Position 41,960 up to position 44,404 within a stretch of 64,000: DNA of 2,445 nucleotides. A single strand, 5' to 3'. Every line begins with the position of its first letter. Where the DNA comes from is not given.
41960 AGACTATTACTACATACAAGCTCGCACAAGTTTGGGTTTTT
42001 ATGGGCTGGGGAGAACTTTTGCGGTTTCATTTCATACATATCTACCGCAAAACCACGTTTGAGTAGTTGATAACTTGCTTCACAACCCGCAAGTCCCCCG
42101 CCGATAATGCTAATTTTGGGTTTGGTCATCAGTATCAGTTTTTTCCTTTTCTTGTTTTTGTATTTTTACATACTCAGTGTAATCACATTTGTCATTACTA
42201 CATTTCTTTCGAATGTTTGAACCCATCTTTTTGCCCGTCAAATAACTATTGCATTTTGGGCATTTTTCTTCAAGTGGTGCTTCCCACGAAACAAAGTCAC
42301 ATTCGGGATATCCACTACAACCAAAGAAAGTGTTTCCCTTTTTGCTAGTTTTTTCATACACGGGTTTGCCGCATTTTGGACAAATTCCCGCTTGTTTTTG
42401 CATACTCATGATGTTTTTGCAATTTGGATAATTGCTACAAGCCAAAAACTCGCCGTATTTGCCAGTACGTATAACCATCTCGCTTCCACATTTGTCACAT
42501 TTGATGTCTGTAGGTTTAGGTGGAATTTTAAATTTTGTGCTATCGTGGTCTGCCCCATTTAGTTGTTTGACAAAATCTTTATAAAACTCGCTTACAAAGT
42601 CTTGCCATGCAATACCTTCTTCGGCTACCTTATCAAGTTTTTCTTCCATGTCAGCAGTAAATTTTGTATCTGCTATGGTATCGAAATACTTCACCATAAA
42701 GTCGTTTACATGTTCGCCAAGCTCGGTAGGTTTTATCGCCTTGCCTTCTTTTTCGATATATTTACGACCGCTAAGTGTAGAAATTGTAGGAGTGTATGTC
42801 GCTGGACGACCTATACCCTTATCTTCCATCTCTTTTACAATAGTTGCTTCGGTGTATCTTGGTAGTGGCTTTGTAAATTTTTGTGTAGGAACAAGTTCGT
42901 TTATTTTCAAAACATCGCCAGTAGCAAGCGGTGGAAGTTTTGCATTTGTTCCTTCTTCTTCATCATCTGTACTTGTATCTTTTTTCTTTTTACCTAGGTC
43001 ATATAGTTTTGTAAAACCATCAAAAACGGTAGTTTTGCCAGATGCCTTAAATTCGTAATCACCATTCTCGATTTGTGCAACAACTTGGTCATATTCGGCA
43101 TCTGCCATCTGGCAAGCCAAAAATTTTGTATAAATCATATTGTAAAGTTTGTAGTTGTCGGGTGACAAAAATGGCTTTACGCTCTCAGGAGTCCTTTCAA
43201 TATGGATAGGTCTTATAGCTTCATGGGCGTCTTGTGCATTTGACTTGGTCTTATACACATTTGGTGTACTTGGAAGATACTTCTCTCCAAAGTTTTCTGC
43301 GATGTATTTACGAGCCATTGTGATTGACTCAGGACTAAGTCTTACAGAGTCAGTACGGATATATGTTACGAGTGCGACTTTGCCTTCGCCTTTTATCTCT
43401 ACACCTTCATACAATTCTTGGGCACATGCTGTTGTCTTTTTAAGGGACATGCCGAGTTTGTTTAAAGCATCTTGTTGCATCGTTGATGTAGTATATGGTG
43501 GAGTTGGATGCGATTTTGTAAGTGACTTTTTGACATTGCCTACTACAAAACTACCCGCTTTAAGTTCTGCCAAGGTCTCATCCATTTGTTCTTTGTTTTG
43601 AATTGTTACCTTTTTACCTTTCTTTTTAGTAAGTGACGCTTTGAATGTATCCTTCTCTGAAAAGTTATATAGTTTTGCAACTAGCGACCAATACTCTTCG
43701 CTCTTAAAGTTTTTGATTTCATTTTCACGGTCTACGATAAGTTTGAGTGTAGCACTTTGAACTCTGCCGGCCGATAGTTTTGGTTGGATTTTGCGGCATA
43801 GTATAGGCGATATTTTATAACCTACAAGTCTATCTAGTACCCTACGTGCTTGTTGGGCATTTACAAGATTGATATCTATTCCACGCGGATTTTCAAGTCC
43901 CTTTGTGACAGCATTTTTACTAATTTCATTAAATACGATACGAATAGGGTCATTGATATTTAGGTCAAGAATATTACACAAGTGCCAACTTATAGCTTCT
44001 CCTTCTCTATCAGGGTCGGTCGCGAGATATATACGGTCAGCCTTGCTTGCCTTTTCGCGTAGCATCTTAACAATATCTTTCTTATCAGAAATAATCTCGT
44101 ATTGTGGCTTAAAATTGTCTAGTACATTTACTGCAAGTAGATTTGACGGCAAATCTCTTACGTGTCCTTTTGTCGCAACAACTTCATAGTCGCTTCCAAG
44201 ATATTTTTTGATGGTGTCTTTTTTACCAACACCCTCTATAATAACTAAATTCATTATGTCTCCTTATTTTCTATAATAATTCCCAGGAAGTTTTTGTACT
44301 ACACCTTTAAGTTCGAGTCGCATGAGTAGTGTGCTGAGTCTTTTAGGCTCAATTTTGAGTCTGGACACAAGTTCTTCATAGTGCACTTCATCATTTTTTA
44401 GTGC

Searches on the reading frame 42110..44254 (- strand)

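Call 67: search_protein_families(library=ncbifam, proteins=[window:42110-44254:-], max_evalue=0.00001)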
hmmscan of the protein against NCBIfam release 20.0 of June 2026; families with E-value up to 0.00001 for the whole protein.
window:42110-44254:- (714 aa): 12 families
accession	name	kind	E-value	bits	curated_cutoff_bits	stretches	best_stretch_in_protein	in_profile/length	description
TIGR01051.1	topA_bact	equivalog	6.6e-227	755.5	456.4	1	3-617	1-630/632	type I DNA topoisomerase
NF004966.0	PRK06319.1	equivalog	6.7e-189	629.9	868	2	2-589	4-598/862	DNA topoisomerase I/SWI domain fusion protein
NF006451.0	PRK08780.1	equivalog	2e-183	612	1265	1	2-605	4-613/824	DNA topoisomerase I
TIGR01054.1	rgy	equivalog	1.3e-83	281.3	471.7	1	52-559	699-1167/1172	reverse gyrase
TIGR01057.1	topA_arch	equivalog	9.3e-81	271.9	458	1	59-612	81-618/618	DNA topoisomerase I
NF005829.0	PRK07726.1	subfamily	2.3e-78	264.5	597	1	51-636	72-662/669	DNA topoisomerase 3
NF005555.0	PRK07220.1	equivalog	1.4e-71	241.8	635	1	37-621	63-628/740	DNA topoisomerase I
TIGR01056.1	topB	subfamily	2.2e-68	231.4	515.75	1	60-630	87-658/706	DNA topoisomerase III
NF004438.0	PRK05776.1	equivalog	4.6e-65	220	793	1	21-572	49-586/677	DNA topoisomerase I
NF011532.0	PRK14973.1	equivalog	9e-60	202.4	930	1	58-617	83-622/936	DNA topoisomerase I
NF006032.0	PRK08173.1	equivalog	1.3e-35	122.3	1058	1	57-573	84-616/863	DNA topoisomerase III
NF011313.0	PRK14724.1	equivalog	4.3e-28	97.6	1088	1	49-591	80-652/988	DNA topoisomerase III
